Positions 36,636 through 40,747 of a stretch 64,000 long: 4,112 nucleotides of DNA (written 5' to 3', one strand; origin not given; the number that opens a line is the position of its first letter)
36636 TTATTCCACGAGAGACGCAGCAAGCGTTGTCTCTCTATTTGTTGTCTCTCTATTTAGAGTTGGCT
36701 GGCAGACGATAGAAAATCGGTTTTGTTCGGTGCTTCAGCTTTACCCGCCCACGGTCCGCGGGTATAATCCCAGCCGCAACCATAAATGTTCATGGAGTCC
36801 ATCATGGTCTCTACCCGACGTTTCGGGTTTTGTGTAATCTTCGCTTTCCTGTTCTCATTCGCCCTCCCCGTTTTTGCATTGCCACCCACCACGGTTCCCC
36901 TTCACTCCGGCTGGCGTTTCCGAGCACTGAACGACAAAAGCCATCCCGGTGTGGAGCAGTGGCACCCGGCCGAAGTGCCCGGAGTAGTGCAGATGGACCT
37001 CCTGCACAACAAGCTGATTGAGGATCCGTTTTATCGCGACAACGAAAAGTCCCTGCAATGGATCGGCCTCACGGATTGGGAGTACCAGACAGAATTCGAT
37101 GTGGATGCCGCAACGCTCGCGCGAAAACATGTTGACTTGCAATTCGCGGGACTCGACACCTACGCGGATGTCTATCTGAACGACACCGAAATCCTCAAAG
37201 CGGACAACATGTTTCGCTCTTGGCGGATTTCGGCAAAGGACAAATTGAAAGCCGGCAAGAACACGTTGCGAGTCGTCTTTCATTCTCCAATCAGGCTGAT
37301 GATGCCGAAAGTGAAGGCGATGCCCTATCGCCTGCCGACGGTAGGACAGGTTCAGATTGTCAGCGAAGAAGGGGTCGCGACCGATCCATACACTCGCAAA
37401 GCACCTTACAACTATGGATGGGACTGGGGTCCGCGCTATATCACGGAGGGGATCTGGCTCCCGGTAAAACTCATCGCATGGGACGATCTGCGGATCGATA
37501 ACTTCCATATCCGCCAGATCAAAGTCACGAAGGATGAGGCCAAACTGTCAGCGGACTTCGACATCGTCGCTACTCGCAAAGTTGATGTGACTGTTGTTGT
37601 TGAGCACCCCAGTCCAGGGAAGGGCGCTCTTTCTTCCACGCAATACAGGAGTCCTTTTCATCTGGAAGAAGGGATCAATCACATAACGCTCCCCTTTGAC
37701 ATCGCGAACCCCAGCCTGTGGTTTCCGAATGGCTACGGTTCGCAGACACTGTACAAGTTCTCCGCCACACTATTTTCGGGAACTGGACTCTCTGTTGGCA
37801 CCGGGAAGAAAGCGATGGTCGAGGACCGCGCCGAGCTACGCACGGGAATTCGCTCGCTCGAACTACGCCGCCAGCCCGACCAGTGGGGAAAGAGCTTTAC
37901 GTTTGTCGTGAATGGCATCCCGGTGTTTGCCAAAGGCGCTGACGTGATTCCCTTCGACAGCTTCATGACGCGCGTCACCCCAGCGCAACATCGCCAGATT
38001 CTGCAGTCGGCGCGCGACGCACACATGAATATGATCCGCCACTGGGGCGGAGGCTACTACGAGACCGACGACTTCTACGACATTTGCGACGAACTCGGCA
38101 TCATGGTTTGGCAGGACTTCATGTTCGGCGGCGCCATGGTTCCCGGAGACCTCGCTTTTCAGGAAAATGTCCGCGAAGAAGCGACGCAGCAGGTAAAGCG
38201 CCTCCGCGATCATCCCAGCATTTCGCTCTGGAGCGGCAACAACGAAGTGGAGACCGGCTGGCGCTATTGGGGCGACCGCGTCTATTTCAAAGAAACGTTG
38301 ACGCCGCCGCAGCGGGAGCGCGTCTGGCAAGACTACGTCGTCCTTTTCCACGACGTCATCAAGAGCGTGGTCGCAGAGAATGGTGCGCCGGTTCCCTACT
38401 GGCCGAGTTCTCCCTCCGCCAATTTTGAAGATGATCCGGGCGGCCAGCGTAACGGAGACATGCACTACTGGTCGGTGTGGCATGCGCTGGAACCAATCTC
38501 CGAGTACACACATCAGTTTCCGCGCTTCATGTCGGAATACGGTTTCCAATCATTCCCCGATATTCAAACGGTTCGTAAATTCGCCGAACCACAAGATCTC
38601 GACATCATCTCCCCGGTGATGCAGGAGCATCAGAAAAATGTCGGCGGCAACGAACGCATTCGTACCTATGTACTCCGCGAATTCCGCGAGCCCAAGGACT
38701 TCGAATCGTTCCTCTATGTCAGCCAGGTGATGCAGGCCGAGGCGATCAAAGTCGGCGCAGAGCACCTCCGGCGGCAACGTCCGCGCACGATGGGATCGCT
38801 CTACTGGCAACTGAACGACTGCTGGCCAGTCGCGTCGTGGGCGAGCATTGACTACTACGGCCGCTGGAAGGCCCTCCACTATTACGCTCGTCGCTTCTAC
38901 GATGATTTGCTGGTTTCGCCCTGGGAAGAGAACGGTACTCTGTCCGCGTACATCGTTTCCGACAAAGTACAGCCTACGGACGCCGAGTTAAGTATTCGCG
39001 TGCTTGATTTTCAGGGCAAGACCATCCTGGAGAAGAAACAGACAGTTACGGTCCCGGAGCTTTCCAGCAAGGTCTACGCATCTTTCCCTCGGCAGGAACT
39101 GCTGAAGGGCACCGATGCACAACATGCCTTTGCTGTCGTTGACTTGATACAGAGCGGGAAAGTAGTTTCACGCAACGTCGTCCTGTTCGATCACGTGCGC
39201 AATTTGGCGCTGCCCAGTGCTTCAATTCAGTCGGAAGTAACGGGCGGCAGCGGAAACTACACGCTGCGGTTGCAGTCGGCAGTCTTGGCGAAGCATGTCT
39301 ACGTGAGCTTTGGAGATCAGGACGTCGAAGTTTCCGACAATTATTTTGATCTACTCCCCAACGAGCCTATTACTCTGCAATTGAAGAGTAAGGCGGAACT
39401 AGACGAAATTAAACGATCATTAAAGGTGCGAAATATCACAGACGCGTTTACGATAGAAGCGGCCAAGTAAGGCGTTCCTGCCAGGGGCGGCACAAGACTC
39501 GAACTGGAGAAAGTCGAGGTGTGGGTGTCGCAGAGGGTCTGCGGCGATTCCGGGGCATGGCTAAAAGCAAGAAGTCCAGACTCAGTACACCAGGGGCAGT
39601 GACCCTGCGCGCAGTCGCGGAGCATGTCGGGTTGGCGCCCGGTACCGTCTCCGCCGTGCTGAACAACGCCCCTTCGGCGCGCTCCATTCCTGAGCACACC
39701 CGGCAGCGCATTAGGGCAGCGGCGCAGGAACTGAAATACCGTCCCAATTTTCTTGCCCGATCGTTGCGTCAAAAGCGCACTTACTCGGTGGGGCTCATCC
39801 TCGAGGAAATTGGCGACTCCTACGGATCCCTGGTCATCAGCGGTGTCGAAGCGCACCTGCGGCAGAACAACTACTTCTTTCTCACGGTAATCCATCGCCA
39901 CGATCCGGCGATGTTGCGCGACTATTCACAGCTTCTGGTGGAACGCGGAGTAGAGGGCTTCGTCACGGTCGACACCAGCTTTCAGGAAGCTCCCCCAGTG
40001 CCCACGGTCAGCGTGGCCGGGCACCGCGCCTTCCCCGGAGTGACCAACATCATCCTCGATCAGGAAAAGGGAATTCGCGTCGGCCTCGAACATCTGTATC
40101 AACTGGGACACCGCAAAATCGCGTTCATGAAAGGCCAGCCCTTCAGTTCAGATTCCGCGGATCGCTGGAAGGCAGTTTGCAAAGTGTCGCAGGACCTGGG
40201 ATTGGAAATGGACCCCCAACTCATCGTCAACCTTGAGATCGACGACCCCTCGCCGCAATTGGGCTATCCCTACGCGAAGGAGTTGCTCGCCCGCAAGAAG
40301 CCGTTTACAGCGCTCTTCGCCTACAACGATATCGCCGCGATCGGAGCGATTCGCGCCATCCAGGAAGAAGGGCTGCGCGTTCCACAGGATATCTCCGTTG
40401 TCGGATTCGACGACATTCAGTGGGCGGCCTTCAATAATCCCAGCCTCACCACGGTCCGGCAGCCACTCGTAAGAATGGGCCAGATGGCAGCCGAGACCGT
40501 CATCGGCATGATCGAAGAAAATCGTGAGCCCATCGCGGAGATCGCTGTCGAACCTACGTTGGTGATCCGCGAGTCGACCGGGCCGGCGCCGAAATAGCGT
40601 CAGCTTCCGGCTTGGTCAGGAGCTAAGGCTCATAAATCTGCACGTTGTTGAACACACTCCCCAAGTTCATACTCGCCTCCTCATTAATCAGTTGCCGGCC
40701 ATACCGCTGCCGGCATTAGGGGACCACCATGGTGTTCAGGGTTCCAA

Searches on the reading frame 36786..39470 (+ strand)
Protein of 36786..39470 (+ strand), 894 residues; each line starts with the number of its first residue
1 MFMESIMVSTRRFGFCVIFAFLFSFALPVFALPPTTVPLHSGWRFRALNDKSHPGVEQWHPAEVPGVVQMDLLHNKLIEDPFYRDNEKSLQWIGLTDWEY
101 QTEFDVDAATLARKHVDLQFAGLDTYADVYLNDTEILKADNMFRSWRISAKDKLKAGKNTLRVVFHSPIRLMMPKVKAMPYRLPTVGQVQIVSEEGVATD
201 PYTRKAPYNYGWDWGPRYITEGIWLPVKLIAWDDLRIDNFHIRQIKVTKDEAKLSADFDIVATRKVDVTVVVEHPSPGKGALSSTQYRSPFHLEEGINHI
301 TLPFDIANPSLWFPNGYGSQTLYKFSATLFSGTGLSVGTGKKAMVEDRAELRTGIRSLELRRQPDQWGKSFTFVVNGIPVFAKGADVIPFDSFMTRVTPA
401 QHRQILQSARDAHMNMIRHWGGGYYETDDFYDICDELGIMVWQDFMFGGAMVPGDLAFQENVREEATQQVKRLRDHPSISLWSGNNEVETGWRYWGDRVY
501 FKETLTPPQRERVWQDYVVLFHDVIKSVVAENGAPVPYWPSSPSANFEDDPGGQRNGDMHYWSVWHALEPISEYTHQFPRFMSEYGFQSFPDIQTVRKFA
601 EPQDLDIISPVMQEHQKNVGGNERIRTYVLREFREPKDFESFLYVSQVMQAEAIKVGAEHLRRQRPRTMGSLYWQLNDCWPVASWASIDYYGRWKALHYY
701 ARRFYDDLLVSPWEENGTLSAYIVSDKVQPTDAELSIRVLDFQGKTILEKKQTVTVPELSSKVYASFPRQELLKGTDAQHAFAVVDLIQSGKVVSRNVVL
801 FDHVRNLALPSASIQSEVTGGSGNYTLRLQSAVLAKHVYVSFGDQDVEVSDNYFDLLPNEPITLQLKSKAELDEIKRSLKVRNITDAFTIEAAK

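Call 57: search_protein_families(library=pfam, proteins=[window:36786-39470:+], max_evalue=1)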
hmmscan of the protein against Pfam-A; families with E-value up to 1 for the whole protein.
window:36786-39470:+ (894 aa): 7 families
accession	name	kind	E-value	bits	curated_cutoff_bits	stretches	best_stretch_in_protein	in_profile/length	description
PF22666.2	Glyco_hydro_2_N2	-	8.9e-58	195.5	27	1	43-224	1-166/167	Glycosyl hydrolase 2 galactose-binding domain-like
PF17786.7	Mannosidase_ig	-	1.2e-19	71.1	23.4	1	718-805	2-90/91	Mannosidase Ig/CBM-like domain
PF17753.7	Ig_mannosidase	-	4.5e-17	61.9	22.6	1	809-886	1-80/81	Ig-fold domain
PF00703.27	Glyco_hydro_2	-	1.5e-08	35.8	23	1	236-331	2-93/109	Glycosyl hydrolases family 2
PF02837.24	Glyco_hydro_2_N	-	0.00028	21.3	28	1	99-164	68-132/169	Glycosyl hydrolases family 2, sugar binding domain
PF02836.23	Glyco_hydro_2_C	-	0.00087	19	21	1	424-491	58-139/302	Glycosyl hydrolases family 2, TIM barrel domain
PF18368.7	Ig_GlcNase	-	0.013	16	26.3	1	821-881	33-100/105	Exo-beta-D-glucosaminidase Ig-fold domain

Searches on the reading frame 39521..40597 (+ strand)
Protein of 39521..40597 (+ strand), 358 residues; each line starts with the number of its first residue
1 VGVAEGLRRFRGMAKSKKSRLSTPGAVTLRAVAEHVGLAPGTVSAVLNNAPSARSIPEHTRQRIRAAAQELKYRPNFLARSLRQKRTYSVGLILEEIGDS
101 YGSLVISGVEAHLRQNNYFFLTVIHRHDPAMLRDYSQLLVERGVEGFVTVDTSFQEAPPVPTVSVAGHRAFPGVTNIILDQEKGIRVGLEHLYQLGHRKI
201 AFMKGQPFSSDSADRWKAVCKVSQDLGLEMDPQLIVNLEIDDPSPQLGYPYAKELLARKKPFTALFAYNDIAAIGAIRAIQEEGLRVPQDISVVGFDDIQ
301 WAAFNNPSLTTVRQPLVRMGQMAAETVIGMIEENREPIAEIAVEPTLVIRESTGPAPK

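Call 57: search_protein_families(library=pfam, proteins=[window:39521-40597:+], max_evalue=1)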
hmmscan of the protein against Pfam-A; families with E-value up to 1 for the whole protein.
window:39521-40597:+ (358 aa): 8 families
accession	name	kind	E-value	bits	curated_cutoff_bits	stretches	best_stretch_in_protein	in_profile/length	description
PF13377.12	Peripla_BP_3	-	6.2e-34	117.9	26.5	1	190-353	2-167/167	Periplasmic binding protein-like domain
PF00532.27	Peripla_BP_1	-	7.7e-19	68.7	22.2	1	89-344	3-274/281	Periplasmic binding proteins and sugar binding domain of LacI family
PF00356.27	LacI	-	6.8e-10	39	27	1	28-76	1-46/46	Bacterial regulatory proteins, lacI family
PF13407.12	Peripla_BP_4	-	1.6e-07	31.6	35.1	1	197-325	121-248/258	Periplasmic binding protein domain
PF21775.3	PutA_1st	-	0.037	13.9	27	1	58-79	2-23/33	PutA, RHH domain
PF09339.16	HTH_IclR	-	0.06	13.6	22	1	23-48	15-40/52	IclR helix-turn-helix domain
PF13412.12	HTH_24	-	0.16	12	21.9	1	27-47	18-38/48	Winged helix-turn-helix DNA-binding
PF13542.12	HTH_Tnp_ISL3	-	0.18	11.7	27.4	1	28-48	28-48/51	Helix-turn-helix domain of transposase family ISL3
